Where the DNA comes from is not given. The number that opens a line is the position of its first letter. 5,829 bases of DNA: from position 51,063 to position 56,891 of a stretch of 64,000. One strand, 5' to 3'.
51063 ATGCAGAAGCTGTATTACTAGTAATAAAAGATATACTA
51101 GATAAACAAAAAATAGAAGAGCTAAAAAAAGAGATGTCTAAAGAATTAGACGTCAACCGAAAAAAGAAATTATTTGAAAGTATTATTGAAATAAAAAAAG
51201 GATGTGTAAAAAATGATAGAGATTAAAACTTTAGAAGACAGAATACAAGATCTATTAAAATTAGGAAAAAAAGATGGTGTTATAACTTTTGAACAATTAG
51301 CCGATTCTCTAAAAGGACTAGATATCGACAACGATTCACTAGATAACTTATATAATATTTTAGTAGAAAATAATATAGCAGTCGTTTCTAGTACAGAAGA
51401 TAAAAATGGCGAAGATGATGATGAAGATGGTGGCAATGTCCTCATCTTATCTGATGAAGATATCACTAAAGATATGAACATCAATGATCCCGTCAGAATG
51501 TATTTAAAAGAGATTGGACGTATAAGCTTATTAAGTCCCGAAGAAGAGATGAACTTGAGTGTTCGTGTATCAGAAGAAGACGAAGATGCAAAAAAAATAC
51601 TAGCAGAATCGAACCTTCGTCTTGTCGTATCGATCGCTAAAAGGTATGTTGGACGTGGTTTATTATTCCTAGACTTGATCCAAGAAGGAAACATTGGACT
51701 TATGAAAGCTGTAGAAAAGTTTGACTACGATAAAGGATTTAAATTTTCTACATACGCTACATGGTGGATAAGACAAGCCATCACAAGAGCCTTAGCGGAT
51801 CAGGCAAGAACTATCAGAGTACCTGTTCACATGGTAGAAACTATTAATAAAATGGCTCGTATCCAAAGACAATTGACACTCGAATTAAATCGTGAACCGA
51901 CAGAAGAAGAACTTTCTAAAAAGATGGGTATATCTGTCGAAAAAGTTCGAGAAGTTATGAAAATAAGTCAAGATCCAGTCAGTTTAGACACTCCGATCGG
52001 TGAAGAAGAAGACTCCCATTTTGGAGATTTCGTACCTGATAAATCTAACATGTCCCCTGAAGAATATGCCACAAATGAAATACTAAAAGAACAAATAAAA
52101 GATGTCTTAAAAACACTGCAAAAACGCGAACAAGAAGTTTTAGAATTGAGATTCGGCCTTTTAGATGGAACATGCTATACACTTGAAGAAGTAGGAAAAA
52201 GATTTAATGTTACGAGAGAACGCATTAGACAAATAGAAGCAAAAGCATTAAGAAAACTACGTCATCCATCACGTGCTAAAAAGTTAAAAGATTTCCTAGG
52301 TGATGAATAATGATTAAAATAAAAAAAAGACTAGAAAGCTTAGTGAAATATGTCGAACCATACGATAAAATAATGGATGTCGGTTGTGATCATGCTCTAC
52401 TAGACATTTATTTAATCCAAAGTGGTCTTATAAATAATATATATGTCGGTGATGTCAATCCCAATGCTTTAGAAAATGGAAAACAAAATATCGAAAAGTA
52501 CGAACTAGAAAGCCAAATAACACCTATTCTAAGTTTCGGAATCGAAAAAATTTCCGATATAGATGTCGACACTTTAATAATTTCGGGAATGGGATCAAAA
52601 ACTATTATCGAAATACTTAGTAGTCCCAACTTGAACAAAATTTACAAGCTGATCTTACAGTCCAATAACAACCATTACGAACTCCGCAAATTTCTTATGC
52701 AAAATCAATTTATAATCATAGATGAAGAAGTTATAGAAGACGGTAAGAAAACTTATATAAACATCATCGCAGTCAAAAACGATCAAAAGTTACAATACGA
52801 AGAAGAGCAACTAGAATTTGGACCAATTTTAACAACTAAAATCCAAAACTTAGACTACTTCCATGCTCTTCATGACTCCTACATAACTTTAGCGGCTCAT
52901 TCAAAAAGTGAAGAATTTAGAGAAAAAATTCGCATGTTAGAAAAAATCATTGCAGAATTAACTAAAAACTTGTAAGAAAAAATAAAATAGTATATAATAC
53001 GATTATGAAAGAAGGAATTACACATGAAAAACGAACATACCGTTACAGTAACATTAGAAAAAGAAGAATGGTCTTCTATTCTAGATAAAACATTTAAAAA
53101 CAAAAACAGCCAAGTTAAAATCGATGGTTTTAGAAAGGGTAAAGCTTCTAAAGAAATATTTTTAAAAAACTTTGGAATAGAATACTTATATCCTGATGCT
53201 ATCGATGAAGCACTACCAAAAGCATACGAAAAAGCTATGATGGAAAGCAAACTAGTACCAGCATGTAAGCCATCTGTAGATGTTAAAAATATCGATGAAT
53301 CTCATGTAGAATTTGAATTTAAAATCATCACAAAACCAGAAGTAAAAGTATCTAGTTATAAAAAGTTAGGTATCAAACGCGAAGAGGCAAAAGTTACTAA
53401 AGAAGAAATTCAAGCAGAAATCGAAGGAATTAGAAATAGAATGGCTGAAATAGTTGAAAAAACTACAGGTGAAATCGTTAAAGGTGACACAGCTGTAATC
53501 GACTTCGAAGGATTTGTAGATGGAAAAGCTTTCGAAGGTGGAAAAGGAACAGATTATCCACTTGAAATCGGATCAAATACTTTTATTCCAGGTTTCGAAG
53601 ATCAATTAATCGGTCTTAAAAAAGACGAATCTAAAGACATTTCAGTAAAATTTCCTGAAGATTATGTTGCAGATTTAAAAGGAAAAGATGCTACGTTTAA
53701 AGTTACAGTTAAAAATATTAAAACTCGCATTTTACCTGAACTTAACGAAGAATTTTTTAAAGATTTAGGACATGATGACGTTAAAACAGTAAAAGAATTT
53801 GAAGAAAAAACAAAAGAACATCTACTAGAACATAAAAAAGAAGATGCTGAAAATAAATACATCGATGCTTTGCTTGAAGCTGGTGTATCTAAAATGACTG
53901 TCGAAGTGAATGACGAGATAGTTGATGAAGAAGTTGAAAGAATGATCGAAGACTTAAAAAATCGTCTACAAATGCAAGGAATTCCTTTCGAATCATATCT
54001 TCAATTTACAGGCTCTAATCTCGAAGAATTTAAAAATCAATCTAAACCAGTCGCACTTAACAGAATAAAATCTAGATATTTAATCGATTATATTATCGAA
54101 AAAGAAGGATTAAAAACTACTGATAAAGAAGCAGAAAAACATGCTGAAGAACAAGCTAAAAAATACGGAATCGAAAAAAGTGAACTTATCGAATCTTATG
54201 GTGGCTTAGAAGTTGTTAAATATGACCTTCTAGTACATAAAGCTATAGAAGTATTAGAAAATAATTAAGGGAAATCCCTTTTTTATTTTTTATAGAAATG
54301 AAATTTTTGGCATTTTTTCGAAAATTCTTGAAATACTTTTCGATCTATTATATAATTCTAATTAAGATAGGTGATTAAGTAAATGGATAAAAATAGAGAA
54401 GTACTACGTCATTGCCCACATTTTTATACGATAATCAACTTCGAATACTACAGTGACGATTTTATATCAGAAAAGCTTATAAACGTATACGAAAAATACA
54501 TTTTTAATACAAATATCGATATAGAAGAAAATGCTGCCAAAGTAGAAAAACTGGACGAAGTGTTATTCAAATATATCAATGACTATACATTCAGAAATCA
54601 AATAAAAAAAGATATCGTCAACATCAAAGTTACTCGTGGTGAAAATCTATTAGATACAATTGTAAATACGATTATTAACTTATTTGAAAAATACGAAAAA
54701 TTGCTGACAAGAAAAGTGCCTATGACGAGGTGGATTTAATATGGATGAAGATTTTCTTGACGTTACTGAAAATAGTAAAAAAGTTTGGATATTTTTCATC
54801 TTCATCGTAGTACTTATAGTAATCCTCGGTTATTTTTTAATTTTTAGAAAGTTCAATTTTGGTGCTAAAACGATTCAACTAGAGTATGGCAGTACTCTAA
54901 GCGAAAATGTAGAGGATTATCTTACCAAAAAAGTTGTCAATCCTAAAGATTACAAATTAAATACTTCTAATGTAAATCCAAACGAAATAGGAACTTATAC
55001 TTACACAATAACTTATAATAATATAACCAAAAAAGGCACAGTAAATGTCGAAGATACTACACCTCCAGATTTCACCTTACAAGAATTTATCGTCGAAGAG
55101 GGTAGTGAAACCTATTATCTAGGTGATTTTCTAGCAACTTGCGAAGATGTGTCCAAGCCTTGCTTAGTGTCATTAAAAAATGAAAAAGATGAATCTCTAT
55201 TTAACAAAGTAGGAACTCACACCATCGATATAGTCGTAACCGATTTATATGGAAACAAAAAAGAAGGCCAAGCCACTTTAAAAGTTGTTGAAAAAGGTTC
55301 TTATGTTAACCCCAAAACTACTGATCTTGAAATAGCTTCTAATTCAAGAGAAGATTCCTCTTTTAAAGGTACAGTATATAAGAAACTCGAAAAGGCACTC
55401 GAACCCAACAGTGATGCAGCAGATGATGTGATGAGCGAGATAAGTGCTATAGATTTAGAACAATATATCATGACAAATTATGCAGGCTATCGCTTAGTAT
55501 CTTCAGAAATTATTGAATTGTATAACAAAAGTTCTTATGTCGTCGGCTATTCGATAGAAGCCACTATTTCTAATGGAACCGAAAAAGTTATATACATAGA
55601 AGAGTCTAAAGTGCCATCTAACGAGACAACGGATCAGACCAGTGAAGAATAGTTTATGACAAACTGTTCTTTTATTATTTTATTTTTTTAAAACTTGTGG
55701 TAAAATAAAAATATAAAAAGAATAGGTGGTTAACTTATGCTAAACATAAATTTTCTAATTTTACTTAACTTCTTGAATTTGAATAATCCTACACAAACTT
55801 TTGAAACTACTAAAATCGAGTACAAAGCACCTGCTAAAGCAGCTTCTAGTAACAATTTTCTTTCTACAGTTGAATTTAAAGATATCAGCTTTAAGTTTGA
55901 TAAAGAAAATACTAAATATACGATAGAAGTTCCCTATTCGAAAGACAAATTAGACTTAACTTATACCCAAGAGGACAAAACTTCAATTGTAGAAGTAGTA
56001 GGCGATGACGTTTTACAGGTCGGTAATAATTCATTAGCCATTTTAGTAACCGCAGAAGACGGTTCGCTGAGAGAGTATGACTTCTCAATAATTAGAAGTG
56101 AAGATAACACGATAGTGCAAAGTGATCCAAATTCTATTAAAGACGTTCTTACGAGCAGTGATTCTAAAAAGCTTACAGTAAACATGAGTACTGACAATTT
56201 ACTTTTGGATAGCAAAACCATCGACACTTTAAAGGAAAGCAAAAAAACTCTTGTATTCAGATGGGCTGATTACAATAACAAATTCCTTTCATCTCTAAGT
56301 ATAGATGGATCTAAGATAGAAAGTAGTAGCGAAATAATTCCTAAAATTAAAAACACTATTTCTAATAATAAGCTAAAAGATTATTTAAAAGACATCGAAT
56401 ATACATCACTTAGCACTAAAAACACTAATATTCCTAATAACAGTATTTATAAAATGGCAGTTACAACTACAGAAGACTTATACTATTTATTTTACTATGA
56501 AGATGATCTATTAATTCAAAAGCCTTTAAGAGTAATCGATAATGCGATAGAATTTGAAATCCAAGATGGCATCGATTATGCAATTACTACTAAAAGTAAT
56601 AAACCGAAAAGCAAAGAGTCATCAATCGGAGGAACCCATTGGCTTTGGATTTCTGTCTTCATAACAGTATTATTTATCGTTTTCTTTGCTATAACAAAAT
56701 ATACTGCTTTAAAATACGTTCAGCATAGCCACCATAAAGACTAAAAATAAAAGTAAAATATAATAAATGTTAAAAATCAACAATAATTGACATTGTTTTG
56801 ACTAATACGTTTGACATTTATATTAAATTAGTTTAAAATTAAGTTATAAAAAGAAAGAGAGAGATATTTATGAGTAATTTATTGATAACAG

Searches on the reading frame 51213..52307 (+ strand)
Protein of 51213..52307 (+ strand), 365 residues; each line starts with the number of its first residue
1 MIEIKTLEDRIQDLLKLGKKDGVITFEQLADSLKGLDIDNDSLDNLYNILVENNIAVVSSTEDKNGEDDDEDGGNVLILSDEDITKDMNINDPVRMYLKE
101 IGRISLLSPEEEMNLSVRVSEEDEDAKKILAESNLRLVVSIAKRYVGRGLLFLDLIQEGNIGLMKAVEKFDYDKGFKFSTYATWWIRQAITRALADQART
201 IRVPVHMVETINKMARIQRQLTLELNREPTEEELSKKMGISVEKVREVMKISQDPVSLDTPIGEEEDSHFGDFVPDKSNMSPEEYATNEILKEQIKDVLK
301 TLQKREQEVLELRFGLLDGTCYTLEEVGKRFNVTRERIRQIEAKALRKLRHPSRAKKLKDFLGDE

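Call 38: find_related_loci(query=window:51213-52307:+, collection=genome_contigs, flank=8000)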
Query window:51213-52307:+ (365 aa) in genome_contigs; peptide patterns used: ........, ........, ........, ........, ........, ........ (x = any residue, [..] = any of these).
600 stretches matched a pattern (row limit reached: there are more); 565 encode a relative of the query (tblastn E <= 1e-3); the best 80 are kept; 80 distinct loci.
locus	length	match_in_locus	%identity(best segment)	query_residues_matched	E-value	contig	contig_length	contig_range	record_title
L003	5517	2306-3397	89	1-365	0e+0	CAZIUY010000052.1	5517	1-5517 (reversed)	MAG TPA_asm: uncultured Muribaculaceae bacterium isolate SRP222994_co1_203 genome assembly, contig: NODE_29000_length_55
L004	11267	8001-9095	89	1-365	0e+0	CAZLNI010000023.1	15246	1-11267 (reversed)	MAG TPA_asm: uncultured Muribaculaceae bacterium isolate SRP287540_co2_381 genome assembly, contig: NODE_4268_length_152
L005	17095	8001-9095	90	1-365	0e+0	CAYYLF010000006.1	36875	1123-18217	MAG TPA_asm: uncultured Muribaculaceae bacterium isolate SRP287540_co2_52 genome assembly, contig: NODE_1055_length_3687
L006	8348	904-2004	87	1-365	0e+0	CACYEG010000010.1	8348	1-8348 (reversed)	MAG: uncultured Erysipelotrichaceae bacterium isolate RUG11867 genome assembly, contig: RUG11867_asm_10, whole genome sh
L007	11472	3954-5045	80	3-364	0e+0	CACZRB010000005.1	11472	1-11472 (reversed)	MAG: uncultured Erysipelotrichaceae bacterium isolate RUG12877 genome assembly, contig: RUG12877_asm_5, whole genome sho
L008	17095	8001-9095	81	3-364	0e+0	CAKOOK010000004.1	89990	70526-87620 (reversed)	MAG: uncultured Bacilli bacterium isolate REFINED_METABAT215_TOP10_CONTIGS_1500_ASSEMBLY_K77_MERGED__Hadza_PheChl_Fiber-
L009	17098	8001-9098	81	1-364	0e+0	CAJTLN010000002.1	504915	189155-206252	MAG TPA_asm: uncultured Bacilli bacterium isolate MGBC100111 genome assembly, contig: MGBC100111.2, whole genome shotgun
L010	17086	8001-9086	80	4-364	0e+0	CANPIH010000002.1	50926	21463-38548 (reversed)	MAG TPA_asm: uncultured Tenericutes bacterium isolate SRR15730554_bin.3_metawrap_v1.3_MAG genome assembly, contig: NODE.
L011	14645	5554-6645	80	1-364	0e+0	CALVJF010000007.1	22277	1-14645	MAG: uncultured Bacilli bacterium isolate BRZ_AG__bin30 genome assembly, contig: BRZ_AG__NODE_3428_length_22277_cov_3.92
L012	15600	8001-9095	81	1-364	0e+0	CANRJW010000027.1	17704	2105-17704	MAG: uncultured Bacilli bacterium isolate Lapin-021__bin68 genome assembly, contig: Lapin-021__NODE_3601_length_17704_co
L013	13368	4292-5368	80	4-364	0e+0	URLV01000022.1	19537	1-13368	uncultured Tenericutes bacterium isolate UMGS1124 genome assembly, contig: NODE_1281_length_19537_cov_20.434196, whole g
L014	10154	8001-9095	80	1-364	0e+0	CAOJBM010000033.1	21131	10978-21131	MAG TPA_asm: uncultured Tenericutes bacterium isolate SRR19759446_bin.44_metawrap_v1.3_MAG genome assembly, contig: NODE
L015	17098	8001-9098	81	1-364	0e+0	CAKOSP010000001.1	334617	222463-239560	MAG: uncultured Bacilli bacterium isolate REFINED_METABAT215_TOP10_CONTIGS_1500_ASSEMBLY_K77_MERGED__Hadza_MoBio_hadza-A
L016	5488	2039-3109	81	6-364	0e+0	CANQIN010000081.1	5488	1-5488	MAG: uncultured Bacilli bacterium isolate Lapin-028__bin56 genome assembly, contig: Lapin-028__NODE_15965_length_5488_co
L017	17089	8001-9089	80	1-365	0e+0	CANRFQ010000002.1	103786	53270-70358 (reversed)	MAG: uncultured Bacilli bacterium isolate Lapin-023__bin43 genome assembly, contig: Lapin-023__NODE_245_length_103786_co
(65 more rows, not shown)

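Call 102: search_protein_families(library=pfam, proteins=[L004:2629-4248:-], max_evalue=0.001)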
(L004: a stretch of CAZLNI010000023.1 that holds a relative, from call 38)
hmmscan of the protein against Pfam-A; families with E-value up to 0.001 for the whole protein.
L004:2629-4248:- (539 aa): 0 families

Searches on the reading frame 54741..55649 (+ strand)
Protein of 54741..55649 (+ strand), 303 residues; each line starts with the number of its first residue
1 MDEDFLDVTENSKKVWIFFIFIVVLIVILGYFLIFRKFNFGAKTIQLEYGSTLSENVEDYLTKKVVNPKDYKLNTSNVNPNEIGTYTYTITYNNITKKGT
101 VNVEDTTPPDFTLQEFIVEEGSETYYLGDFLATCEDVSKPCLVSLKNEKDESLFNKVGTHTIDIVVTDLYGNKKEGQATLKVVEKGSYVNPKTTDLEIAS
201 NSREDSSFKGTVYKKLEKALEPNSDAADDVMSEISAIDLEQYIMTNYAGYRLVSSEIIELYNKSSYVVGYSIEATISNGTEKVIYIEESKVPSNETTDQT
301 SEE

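Call 102: search_protein_families(library=pfam, proteins=[window:54741-55649:+], max_evalue=0.001)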
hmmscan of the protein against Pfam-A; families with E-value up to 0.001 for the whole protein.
window:54741-55649:+ (303 aa): 1 family
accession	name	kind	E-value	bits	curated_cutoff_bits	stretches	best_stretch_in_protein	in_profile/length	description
PF02494.22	HYR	-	0.00041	21.1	21.7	0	105-182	2-81/81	HYR domain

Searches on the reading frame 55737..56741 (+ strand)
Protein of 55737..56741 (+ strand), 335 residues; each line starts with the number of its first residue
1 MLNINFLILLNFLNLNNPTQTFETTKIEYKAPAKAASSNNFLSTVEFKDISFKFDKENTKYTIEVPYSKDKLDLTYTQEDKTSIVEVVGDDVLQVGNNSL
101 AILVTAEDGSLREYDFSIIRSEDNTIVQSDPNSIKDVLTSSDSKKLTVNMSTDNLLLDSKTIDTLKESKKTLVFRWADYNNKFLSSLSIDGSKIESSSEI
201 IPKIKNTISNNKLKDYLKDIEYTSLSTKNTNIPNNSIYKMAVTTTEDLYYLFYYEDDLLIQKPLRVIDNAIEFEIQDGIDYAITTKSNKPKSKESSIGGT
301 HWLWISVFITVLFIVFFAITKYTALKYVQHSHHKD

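Call 102: search_protein_families(library=pfam, proteins=[window:55737-56741:+], max_evalue=0.001)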
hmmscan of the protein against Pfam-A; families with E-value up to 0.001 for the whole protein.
window:55737-56741:+ (335 aa): 1 family
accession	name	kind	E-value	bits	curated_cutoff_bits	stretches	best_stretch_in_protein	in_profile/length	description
PF12733.13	Cadherin-like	-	1.7e-07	32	24.2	1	49-120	3-88/89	Cadherin-like beta sandwich domain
